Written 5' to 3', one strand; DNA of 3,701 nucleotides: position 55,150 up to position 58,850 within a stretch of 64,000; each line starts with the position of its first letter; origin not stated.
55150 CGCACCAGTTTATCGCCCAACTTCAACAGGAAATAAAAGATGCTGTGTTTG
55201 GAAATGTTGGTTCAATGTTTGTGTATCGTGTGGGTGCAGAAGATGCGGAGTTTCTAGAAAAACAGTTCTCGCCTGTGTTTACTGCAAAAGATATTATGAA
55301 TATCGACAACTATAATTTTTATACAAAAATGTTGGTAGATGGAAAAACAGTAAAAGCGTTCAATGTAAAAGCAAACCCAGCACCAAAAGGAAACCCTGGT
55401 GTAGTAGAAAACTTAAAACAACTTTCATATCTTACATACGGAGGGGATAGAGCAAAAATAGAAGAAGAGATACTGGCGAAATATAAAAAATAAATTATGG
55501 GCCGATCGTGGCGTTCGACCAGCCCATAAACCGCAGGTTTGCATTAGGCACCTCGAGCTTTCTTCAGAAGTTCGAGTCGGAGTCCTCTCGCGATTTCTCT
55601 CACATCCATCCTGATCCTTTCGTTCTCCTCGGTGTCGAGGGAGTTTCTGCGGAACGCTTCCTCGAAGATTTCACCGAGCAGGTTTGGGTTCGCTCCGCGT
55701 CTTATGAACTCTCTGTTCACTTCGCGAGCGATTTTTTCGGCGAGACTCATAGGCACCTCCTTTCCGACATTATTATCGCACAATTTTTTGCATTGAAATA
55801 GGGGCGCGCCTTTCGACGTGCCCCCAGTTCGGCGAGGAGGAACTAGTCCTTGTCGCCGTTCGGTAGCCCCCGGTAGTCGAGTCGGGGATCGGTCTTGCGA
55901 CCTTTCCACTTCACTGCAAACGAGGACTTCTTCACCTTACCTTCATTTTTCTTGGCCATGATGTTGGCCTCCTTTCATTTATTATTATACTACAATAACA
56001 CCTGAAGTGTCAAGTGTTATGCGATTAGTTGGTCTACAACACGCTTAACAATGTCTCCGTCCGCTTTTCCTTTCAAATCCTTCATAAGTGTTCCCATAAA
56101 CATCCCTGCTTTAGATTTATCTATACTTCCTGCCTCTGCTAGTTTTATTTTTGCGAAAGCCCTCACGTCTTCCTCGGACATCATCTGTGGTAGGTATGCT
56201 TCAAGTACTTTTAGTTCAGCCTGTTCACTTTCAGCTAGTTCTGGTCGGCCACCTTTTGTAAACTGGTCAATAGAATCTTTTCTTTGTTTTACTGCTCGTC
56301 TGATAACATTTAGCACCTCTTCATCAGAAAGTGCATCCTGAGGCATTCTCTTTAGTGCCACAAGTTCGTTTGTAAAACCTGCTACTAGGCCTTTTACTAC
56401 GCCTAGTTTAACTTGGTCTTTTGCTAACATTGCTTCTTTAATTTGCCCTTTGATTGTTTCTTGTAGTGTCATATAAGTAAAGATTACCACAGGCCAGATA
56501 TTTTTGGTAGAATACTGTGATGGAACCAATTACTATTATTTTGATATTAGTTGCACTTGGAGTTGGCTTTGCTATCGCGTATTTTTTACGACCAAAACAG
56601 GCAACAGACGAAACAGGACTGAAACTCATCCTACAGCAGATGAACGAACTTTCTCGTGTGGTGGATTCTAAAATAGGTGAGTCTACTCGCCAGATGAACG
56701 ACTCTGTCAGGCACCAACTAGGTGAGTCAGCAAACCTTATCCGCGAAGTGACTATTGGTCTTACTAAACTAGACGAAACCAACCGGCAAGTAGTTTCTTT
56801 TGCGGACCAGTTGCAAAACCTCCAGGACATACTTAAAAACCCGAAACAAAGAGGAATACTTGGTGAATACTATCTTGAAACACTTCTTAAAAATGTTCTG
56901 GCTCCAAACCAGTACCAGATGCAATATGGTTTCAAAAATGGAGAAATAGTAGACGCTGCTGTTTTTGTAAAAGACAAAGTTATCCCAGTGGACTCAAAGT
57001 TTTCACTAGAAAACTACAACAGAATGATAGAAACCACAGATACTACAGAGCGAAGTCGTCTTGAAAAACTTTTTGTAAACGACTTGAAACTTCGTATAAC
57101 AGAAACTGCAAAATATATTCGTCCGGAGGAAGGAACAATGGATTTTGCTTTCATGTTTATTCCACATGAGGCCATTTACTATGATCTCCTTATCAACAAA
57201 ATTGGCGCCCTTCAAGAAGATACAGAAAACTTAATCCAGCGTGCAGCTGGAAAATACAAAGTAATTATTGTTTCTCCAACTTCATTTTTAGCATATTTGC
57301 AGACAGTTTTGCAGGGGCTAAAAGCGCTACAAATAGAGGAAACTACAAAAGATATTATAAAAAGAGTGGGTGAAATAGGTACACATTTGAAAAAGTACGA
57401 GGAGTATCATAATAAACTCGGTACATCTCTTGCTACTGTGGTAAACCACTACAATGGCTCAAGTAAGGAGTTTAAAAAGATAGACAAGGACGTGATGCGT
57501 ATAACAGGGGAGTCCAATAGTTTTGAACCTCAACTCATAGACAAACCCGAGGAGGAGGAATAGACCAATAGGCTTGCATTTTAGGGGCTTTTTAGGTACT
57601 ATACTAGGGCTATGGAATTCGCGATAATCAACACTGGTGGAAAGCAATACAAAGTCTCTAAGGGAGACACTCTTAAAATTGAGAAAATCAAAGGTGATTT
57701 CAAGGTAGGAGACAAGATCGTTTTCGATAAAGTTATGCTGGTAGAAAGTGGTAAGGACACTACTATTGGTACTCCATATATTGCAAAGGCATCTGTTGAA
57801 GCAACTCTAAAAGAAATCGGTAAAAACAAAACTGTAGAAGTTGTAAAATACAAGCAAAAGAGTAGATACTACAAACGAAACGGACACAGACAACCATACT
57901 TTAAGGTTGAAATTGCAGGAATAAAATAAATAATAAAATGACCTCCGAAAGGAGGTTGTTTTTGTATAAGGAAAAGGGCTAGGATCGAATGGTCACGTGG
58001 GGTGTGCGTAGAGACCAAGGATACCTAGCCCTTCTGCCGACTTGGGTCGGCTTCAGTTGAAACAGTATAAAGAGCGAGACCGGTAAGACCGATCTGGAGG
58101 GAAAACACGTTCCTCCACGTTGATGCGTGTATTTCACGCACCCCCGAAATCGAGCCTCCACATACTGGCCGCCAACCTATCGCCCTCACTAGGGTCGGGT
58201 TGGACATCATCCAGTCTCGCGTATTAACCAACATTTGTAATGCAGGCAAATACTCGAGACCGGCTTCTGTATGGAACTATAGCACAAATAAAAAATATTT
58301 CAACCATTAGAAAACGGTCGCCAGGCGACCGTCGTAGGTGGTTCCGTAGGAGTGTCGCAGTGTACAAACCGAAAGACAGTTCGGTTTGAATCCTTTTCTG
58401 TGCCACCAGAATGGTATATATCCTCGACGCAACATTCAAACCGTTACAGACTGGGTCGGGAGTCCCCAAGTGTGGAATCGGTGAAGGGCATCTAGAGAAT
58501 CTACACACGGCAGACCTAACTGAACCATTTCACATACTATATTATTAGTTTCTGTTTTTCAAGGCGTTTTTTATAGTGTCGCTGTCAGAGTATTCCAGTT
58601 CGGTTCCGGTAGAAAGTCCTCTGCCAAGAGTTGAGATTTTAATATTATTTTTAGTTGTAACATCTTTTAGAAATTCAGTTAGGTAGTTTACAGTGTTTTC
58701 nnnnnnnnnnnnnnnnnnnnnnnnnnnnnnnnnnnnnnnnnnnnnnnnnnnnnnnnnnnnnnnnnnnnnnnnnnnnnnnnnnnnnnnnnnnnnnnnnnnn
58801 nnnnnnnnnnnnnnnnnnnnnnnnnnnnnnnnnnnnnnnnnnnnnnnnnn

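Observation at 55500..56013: Minus-strand two-gene GC-rich cassette driven by a consensus promoter: 38-aa Lys-rich peptide plus 68-aa helical protein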

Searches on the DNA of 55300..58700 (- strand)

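Call 6: search_rna_families(source=window, start=55300, end=58700, threshold=evalue, max_evalue=10, show_alignments=4)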
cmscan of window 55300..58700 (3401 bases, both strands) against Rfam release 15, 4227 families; matches with E-value up to 10: 3.
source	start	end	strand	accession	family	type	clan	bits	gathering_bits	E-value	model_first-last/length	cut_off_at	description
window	57892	57962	+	RF02083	OrzO-P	Gene; antitoxin;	-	21.8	60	2.7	1-76/76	no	OrzO-P RNA antitoxin family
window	58254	58323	-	RF00074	mir-29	Gene; miRNA;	-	19.9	46.7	0.98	1-70/70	no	mir-29 microRNA precursor family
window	57920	57965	+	RF01859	Phe_leader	Cis-reg; leader;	-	19.2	55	7.7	1-125/125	no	Phenylalanine leader peptide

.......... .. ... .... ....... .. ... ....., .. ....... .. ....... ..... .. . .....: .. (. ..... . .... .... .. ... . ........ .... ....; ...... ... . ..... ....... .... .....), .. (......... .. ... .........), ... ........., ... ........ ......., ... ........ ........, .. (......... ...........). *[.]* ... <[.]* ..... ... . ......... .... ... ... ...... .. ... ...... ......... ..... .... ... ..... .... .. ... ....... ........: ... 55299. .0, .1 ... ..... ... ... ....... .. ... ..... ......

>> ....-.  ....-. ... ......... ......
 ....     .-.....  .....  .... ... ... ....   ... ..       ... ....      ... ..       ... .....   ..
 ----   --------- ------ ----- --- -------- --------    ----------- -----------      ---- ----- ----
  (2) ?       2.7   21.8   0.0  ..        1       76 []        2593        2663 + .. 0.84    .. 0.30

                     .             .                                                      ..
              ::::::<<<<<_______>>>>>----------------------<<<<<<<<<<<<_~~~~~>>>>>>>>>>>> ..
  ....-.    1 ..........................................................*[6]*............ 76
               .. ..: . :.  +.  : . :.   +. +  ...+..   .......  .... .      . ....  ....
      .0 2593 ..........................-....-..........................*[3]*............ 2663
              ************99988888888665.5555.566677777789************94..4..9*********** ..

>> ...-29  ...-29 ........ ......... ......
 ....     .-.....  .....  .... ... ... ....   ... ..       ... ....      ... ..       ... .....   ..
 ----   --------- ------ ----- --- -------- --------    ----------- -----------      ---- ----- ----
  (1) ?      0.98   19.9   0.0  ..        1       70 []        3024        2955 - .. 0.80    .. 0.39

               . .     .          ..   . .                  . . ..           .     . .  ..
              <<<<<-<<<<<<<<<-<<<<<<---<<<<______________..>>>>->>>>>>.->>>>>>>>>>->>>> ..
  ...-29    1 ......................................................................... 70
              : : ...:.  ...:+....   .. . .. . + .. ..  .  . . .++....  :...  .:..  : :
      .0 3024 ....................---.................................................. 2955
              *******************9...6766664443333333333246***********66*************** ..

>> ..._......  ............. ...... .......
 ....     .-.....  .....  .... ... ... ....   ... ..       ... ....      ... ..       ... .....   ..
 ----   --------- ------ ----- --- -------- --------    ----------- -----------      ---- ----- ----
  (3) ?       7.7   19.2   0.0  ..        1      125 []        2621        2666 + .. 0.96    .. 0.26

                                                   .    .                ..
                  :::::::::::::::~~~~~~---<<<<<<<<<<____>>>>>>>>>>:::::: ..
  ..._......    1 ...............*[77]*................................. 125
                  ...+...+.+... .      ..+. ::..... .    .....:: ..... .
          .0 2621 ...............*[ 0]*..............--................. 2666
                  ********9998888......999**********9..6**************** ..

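Call 17: search_rna_families(sources=[L001, L002, L003, L004, L005, L006, L007, L008, L009, L012, L013, L014, L015, L016, L017, L019, L079], threshold=gathering)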
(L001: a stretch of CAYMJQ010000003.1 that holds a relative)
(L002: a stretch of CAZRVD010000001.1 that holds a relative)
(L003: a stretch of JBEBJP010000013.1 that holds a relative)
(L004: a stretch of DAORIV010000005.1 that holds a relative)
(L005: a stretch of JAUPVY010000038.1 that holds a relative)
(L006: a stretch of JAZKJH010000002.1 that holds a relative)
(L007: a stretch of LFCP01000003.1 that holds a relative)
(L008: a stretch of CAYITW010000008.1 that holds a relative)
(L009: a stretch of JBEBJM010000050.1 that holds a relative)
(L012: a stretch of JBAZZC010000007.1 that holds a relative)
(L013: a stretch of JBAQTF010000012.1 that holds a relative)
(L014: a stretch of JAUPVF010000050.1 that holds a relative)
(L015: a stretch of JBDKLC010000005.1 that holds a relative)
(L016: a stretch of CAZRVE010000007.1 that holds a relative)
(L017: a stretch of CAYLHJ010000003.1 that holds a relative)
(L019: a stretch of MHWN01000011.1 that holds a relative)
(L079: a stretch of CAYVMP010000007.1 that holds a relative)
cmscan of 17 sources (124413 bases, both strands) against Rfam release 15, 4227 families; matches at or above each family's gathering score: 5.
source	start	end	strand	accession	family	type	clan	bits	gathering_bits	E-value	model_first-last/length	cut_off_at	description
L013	6428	6500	+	RF00005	tRNA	Gene; tRNA;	CL00001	67.5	29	3e-12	1-71/71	no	tRNA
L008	1570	1705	-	RF00162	SAM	Cis-reg; riboswitch;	CL00012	63.8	44.4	3.2e-12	1-108/108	no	SAM riboswitch aptamer (S box leader)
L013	6284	6355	-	RF00005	tRNA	Gene; tRNA;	CL00001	59.5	29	4.7e-10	1-71/71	no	tRNA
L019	6100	6171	+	RF00005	tRNA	Gene; tRNA;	CL00001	59.2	29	5.9e-10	1-71/71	no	tRNA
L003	6032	6103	-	RF00005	tRNA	Gene; tRNA;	CL00001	58.2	29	1.1e-09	1-71/71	no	tRNA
